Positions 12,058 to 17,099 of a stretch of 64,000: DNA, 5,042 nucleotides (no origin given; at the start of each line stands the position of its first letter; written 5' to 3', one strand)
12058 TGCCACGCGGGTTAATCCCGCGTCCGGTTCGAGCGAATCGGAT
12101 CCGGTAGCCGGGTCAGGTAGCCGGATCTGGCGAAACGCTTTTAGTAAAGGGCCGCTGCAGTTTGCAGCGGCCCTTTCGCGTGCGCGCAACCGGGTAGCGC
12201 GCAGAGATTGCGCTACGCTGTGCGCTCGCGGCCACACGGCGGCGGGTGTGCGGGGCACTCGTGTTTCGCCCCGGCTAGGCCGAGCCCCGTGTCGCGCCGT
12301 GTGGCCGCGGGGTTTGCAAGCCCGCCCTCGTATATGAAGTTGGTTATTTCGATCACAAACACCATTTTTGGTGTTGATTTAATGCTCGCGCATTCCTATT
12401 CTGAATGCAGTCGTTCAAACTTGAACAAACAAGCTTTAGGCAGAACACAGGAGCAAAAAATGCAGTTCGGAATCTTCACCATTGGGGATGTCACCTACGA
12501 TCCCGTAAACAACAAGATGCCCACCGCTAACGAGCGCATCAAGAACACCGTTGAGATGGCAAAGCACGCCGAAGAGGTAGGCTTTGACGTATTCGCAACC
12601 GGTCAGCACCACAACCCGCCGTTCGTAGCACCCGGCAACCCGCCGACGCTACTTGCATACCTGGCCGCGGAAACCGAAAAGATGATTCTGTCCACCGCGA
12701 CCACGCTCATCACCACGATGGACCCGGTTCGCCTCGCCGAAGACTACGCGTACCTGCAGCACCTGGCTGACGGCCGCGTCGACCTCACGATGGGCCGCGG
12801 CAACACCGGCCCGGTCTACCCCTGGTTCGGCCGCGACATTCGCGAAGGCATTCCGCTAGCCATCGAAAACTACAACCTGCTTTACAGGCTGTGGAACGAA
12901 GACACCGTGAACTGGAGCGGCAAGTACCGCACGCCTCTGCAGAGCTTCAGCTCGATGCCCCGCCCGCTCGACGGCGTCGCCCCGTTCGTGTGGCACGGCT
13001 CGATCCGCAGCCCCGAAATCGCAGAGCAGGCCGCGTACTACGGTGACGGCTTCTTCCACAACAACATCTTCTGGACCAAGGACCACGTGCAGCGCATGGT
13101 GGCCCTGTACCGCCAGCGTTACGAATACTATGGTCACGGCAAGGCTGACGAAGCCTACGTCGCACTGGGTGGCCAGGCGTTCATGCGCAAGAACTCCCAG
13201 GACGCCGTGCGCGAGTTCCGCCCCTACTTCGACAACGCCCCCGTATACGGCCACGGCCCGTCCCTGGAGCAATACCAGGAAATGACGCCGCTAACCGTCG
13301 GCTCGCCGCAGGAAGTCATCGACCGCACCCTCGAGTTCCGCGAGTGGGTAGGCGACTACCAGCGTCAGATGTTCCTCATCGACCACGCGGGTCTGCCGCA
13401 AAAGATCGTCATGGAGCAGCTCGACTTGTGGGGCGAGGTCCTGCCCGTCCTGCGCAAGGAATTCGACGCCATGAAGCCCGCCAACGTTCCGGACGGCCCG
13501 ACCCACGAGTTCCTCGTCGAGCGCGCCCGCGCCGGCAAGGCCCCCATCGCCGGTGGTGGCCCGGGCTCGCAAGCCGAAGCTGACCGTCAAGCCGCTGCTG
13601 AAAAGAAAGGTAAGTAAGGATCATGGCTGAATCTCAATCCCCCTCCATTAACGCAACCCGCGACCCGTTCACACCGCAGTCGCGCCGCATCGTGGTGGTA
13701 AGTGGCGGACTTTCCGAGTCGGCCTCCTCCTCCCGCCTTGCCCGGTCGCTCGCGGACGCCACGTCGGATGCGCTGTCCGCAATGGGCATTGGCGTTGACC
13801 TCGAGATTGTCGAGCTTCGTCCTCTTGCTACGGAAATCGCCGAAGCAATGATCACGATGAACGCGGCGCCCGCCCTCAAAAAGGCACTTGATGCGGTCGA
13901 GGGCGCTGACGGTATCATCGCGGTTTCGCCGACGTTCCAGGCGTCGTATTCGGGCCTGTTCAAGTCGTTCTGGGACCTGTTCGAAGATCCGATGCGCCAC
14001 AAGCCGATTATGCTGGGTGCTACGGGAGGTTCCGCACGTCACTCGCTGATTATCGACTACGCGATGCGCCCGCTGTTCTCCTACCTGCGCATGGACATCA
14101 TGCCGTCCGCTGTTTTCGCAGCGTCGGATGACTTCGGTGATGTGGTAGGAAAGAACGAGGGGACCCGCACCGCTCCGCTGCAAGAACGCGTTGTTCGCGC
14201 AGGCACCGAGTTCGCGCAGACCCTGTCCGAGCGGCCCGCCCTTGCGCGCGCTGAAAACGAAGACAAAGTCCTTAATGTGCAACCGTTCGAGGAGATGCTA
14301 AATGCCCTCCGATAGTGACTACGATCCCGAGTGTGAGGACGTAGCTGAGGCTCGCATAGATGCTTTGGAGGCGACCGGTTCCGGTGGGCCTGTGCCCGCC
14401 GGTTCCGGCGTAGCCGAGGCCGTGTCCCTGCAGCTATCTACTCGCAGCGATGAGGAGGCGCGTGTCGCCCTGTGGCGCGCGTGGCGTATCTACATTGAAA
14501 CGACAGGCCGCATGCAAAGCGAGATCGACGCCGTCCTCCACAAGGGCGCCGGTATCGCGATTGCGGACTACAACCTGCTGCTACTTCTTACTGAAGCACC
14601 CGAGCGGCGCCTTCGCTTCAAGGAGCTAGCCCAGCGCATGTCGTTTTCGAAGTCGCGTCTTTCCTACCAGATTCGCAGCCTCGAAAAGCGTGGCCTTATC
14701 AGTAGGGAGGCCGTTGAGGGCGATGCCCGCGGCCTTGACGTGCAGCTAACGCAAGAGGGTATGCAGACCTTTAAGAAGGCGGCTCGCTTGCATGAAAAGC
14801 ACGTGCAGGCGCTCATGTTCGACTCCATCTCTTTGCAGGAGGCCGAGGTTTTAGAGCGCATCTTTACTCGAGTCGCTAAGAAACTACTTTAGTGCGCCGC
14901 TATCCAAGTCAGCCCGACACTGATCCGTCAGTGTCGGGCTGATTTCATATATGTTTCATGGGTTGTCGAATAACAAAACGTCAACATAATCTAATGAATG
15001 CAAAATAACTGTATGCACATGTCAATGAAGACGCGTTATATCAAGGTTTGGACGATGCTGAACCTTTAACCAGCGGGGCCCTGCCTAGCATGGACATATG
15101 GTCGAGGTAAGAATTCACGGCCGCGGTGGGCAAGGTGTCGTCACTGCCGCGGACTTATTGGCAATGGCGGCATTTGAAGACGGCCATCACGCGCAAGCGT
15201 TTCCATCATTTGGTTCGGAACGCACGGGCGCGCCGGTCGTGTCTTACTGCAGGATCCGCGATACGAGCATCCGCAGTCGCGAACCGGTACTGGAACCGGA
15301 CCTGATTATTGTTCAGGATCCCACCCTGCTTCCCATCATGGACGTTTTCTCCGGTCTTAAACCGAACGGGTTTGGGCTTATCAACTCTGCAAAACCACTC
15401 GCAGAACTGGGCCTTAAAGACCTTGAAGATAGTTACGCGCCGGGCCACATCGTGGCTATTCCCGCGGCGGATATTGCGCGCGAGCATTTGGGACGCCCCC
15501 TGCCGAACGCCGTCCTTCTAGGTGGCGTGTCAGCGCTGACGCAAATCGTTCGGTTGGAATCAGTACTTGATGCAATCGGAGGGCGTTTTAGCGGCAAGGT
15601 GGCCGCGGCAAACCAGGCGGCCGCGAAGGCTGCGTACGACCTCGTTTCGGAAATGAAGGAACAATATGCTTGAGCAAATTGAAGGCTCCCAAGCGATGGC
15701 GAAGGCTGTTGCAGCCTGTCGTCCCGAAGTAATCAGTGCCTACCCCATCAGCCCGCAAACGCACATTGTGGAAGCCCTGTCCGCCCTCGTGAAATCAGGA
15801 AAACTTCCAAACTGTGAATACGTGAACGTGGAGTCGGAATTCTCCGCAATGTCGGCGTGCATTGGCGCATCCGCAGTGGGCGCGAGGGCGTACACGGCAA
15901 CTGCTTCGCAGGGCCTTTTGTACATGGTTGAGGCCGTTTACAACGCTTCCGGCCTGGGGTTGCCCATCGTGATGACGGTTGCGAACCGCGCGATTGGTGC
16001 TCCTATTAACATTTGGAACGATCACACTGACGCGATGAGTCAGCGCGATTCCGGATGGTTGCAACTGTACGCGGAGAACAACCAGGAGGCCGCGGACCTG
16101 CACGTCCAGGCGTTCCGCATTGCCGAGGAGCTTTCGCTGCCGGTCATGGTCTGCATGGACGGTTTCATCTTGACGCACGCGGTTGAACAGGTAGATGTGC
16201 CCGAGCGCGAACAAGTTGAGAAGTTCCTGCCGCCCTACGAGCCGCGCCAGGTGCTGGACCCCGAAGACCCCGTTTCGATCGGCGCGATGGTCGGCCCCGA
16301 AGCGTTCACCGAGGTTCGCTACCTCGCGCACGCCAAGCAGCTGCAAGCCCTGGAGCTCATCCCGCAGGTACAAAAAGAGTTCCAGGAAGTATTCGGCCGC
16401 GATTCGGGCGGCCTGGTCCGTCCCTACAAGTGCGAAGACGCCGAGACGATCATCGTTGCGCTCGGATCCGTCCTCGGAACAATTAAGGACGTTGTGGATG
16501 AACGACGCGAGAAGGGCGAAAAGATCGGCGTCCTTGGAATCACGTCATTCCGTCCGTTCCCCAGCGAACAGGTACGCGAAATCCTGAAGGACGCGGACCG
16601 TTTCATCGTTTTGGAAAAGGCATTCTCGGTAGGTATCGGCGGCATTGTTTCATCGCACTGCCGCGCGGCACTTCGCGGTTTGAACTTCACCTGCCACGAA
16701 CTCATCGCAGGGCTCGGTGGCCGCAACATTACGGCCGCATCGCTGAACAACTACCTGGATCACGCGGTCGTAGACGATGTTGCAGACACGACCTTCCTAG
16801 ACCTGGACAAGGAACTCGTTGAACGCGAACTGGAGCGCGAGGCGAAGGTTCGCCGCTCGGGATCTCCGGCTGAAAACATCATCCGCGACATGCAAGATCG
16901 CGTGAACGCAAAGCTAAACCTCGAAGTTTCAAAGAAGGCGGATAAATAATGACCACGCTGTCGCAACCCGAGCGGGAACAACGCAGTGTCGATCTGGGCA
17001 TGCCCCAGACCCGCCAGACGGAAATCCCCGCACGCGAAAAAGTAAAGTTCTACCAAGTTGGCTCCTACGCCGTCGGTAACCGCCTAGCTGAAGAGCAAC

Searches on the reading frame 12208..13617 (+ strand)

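Call 18: search_protein_families(library=pfam, proteins=[window:12208-13617:+], max_evalue=0.00001)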
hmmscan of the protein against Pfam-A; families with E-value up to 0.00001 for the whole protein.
window:12208-13617:+ (469 aa): 1 family
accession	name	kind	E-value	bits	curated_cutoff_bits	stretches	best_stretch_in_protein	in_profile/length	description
PF00296.26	Bac_luciferase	-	3.5e-64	217.6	27.9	1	85-382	1-312/314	Luciferase-like monooxygenase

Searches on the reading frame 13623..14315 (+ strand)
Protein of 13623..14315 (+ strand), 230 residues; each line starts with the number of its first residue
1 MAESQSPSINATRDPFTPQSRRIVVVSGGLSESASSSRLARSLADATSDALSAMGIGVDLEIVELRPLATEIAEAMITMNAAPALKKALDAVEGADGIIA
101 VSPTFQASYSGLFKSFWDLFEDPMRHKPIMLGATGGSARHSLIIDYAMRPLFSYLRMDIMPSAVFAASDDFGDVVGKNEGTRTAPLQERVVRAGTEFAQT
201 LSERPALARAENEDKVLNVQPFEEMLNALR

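Call 18: search_protein_families(library=pfam, proteins=[window:13623-14315:+], max_evalue=0.00001)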
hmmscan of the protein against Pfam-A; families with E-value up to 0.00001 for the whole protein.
window:13623-14315:+ (230 aa): 1 family
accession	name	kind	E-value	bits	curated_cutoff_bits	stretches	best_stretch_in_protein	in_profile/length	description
PF03358.20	FMN_red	-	1.4e-27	96.6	24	1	22-169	2-149/152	NADPH-dependent FMN reductase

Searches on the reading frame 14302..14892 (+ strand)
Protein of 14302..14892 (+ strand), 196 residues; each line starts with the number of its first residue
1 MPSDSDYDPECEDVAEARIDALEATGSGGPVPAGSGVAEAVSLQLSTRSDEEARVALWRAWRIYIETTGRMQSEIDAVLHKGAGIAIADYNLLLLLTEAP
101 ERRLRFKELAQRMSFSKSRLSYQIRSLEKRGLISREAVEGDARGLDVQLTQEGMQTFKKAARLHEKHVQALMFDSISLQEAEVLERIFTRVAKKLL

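Call 18: search_protein_families(library=pfam, proteins=[window:14302-14892:+], max_evalue=0.00001)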
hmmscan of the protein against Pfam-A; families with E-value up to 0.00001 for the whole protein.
window:14302-14892:+ (196 aa): 5 families
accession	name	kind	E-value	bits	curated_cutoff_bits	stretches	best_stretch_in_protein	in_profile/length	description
PF12802.13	MarR_2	-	2.6e-12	47.1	27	1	84-143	2-60/61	MarR family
PF01047.28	MarR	-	7.6e-09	35.8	24.6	1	89-143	5-57/59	MarR family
PF13601.12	HTH_34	-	1.9e-06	28.3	27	1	96-160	9-72/80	Winged helix DNA-binding domain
PF01638.23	HxlR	-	2.2e-06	27.8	20.8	1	93-164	8-80/91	HxlR-like helix-turn-helix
PF22381.2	Staph_reg_Sar_Rot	-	7e-06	26.5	27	0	80-158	7-83/85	Transcriptional regulator SarA/Rot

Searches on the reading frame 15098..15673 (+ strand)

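Call 19: search_protein_families(library=pfam, proteins=[window:15098-15673:+], max_evalue=0.00001)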
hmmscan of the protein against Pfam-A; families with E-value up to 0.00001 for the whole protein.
window:15098-15673:+ (191 aa): 1 family
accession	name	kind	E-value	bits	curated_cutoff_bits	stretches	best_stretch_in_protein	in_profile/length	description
PF01558.24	POR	-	1.2e-40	139.9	27.4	1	10-181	1-173/173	Pyruvate ferredoxin/flavodoxin oxidoreductase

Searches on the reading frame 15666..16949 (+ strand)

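Call 19: search_protein_families(library=pfam, proteins=[window:15666-16949:+], max_evalue=0.00001)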
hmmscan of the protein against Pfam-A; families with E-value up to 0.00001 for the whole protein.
window:15666-16949:+ (427 aa): 3 families
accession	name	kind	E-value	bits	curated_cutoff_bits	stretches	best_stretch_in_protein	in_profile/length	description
PF01855.24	POR_N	-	3.8e-72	243.2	27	1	14-235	2-229/231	Pyruvate flavodoxin/ferredoxin oxidoreductase, thiamine diP-bdg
PF17147.9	PFOR_II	-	3.6e-26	91.9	27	1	259-358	1-100/102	Pyruvate:ferredoxin oxidoreductase core domain II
PF02780.25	Transketolase_C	-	1.9e-07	31.5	25.9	1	255-346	6-99/124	Transketolase, C-terminal domain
